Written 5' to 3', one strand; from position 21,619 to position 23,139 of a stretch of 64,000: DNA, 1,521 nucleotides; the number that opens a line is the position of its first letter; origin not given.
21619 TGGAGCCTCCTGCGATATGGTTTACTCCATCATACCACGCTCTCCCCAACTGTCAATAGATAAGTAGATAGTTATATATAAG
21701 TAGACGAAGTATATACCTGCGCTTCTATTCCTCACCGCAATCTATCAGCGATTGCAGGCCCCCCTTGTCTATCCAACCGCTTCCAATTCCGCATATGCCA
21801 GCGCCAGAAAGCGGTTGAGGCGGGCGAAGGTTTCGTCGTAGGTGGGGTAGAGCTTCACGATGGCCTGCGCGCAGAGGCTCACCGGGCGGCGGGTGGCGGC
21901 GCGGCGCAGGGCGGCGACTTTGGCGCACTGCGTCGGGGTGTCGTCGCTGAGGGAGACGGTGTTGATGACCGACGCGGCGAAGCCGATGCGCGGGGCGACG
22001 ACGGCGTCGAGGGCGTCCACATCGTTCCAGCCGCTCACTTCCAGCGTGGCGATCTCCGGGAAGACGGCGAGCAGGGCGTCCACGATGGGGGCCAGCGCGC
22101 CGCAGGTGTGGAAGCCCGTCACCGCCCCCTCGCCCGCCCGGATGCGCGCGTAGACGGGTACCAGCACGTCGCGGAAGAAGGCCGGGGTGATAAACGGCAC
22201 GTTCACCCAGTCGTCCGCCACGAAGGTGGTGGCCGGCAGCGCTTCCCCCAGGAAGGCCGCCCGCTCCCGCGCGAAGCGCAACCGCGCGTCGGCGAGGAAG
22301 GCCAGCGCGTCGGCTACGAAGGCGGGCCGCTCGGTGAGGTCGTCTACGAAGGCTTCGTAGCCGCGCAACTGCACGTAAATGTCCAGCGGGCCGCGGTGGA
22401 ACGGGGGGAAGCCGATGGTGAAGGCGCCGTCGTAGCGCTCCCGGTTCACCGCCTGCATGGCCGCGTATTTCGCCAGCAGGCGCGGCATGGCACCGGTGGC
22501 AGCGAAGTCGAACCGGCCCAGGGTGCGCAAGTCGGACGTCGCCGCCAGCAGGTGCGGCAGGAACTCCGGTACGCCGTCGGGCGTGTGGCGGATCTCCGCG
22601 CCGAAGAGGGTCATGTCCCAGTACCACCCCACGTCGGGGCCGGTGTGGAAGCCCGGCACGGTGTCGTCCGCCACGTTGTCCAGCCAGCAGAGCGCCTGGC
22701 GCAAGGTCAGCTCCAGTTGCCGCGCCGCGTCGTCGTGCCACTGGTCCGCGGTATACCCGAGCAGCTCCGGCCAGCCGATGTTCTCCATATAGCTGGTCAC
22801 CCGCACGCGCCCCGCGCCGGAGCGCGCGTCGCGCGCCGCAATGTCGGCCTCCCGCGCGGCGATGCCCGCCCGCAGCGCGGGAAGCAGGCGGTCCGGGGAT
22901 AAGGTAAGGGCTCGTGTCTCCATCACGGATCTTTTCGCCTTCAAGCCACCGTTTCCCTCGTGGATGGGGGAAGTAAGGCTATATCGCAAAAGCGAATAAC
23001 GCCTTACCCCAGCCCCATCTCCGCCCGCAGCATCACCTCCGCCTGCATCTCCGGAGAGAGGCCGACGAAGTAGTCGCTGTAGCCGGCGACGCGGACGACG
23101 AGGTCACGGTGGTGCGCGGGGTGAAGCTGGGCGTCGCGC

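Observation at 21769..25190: Glycyl-radical enzyme with no activase in the window, paired with a URO-D-like protein and preceded by an ATP-dependent DNA ligase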

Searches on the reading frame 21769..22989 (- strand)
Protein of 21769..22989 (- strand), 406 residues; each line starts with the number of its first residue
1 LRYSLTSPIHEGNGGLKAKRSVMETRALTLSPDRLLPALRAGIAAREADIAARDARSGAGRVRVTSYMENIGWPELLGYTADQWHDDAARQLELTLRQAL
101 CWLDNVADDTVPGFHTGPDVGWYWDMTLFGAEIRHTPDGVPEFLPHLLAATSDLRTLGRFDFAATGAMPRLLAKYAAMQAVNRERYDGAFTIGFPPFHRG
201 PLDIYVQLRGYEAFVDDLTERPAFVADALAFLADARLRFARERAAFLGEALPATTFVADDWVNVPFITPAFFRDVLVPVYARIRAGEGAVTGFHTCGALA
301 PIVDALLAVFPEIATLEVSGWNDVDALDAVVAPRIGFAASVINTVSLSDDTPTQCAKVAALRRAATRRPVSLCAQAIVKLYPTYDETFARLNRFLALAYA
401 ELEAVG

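Call 3: search_protein_families(library=pfam, proteins=[window:21769-22989:-], max_evalue=0.01)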
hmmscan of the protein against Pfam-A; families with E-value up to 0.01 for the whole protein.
window:21769-22989:- (406 aa): 1 family
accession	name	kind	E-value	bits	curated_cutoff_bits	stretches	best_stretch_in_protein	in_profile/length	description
PF01208.23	URO-D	-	6.7e-07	29.1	23.9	1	129-308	81-258/346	Uroporphyrinogen decarboxylase (URO-D)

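Call 4: search_protein_families(library=ncbifam, proteins=[window:21769-22989:-], max_evalue=0.01)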
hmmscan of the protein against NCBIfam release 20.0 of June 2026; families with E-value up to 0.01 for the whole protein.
window:21769-22989:- (406 aa): 3 families
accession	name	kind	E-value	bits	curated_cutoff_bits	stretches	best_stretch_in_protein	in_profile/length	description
NF004889.0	PRK06252.1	subfamily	1.1e-06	27.9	244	1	199-307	146-250/340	methylcobalamin:coenzyme M methyltransferase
NF040654.1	MtaA_Meth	equivalog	3.2e-05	23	400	1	199-309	144-250/337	methylcobamide:CoM methyltransferase MtaA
TIGR01463.1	mtaA_cmuA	subfamily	0.0064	15.8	235.4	1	183-304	131-249/340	MtaA/CmuA family methyltransferase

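Call 38: find_homologous_proteins(query=window:21769-22923:-, max_evalue=0.00001)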
Query window:21769-22923:- (384 aa): 173 proteins with E <= 0.00001 among 8000 candidates; the best 120 are listed.
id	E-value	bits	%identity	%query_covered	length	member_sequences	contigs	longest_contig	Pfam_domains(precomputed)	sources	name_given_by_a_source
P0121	1.9e-168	578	70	99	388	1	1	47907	PF01208.24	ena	-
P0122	1.1e-145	504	62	99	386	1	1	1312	PF01208.24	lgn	-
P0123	1.3e-140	487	60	99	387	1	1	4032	-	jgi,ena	-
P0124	3.5e-140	485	94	62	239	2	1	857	PF01208.24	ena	-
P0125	1.2e-138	480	60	98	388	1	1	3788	-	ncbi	-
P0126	8.3e-138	478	59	99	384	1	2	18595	PF01208.24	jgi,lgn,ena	-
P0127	9.8e-137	474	58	97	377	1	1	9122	PF01208.24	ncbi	-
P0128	4.2e-135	469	56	99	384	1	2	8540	-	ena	-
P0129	4.4e-135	469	58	99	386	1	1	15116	PF01208.24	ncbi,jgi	jgi:hypothetical protein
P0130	7.4e-134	465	57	98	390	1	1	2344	-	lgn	-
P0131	6.6e-133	461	56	99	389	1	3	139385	-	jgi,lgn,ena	-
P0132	4.1e-132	459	55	98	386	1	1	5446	PF01208.24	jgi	jgi:hypothetical protein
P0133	1.0e-131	457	58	99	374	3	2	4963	-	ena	-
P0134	1.2e-131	457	54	99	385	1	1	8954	-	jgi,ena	-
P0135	5.6e-131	455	60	92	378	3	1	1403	PF01208.24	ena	-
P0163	5.5e-122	425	54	97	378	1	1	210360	PF01208.24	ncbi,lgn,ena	-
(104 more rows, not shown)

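Call 39: find_encoding_contigs(protein=P0121, flank=6000, max_places=1)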
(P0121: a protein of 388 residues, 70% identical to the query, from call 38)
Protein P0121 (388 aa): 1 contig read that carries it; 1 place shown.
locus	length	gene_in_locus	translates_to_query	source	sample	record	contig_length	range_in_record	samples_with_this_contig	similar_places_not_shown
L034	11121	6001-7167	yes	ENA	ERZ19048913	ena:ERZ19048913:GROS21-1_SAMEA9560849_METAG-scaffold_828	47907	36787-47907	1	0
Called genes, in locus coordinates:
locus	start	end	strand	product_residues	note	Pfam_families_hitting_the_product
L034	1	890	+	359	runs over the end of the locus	PF14486:DUF4432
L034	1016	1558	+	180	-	PF07385:Lyx_isomer (weak)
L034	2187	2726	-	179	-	-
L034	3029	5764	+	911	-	PF00133:tRNA-synt_1, PF09334:tRNA-synt_1g, PF13603:tRNA-synt_1_2, PF09334:tRNA-synt_1g (weak), PF00133:tRNA-synt_1, PF08264:Anticodon_1, PF10458:Val_tRNA-synt_C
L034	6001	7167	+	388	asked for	PF01208:URO-D (weak)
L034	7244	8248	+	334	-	PF20030:bpMoxR, PF00004:AAA (weak), PF07726:AAA_3, PF07728:AAA_5, PF17863:AAA_lid_2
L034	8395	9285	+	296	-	PF24521:Ank_KRIT1 (faint), PF12796:Ank_2, PF00023:Ank (weak), PF12796:Ank_2, PF13637:Ank_4, PF13857:Ank_5 (weak), PF00023:Ank, PF13606:Ank_3 (weak)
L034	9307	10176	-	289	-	PF01061:ABC2_membrane (faint), PF12679:ABC2_membrane_2 (weak), PF12698:ABC2_membrane_3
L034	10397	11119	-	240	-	?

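Call 40: find_encoding_contigs(protein=P0131, flank=6000, max_places=1)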
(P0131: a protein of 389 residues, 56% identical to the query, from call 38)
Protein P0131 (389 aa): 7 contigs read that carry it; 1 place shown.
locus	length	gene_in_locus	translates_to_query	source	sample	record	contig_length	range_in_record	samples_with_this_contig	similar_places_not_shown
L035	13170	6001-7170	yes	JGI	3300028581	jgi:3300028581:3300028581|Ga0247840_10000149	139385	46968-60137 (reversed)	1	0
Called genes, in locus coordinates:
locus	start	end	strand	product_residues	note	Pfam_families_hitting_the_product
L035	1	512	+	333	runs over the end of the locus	PF13377:Peripla_BP_3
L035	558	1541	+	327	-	PF01120:Alpha_L_fucos (faint)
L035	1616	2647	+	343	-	PF08240:ADH_N, PF16912:Glu_dehyd_C (weak), PF00107:ADH_zinc_N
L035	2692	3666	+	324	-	PF08240:ADH_N, PF16912:Glu_dehyd_C, PF00107:ADH_zinc_N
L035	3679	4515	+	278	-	PF13483:Lactamase_B_3, PF12706:Lactamase_B_2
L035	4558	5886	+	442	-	PF02056:Glyco_hydro_4, PF11975:Glyco_hydro_4C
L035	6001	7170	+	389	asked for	-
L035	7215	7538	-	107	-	PF05336:rhaM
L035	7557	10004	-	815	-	PF13229:Beta_helix, PF13517:FG-GAP_3 (faint)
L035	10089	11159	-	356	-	-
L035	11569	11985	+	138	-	PF01894:YjbQ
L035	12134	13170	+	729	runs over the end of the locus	PF17764:PriA_3primeBD, PF00270:DEAD, PF04851:ResIII, PF18319:Zn_ribbon_PriA, PF00271:Helicase_C, PF18074:PriA_C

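Call 41: find_encoding_contigs(protein=P0163, flank=6000, max_places=1)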
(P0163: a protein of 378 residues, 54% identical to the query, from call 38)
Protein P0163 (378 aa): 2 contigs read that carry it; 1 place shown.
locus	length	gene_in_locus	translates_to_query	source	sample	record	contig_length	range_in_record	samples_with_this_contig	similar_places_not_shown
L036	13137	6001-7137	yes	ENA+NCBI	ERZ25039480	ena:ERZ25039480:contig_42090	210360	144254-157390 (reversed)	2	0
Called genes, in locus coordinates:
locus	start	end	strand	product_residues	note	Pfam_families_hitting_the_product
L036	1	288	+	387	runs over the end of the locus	PF00512:HisKA, PF02518:HATPase_c, PF00072:Response_reg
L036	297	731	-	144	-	-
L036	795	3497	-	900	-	PF13510:Fer2_4, PF10588:NADH-G_4Fe-4S_3, PF12838:Fer4_7, PF14697:Fer4_21 (weak), PF22117:Fer4_Nqo3, PF04879:Molybdop_Fe4S4, PF00384:Molybdopterin, PF01568:Molydop_binding, +3 more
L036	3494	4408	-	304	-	PF10589:NADH_4Fe-4S, PF12797:Fer4_2 (faint), PF12837:Fer4_6 (faint), PF00037:Fer4 (weak), PF13237:Fer4_10, PF12838:Fer4_7 (weak), PF13187:Fer4_9 (weak), PF00037:Fer4 (weak)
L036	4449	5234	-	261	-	PF01512:Complex1_51K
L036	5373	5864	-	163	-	PF01257:2Fe-2S_thioredx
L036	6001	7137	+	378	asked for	PF01208:URO-D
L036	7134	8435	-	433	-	PF00933:Glyco_hydro_3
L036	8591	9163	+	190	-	PF13305:TetR_C_33 (weak)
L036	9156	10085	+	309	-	PF02463:SMC_N (faint), PF00005:ABC_tran, PF13304:AAA_21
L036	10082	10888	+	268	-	PF01061:ABC2_membrane, PF12698:ABC2_membrane_3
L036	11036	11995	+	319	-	PF01370:Epimerase, PF13460:NAD_binding_10, PF01073:3Beta_HSD, PF02719:Polysacc_synt_2 (weak), PF16363:GDP_Man_Dehyd (weak), PF07993:NAD_binding_4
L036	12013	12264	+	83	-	-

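Call 83: search_protein_families(library=ncbifam, proteins=[window:21769-22923:-], max_evalue=0.00001)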
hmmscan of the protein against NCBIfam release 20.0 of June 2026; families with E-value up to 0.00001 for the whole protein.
window:21769-22923:- (384 aa): 1 family
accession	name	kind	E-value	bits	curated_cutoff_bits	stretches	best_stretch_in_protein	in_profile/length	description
NF004889.0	PRK06252.1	subfamily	9.8e-07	28.1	244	1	177-285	146-250/340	methylcobalamin:coenzyme M methyltransferase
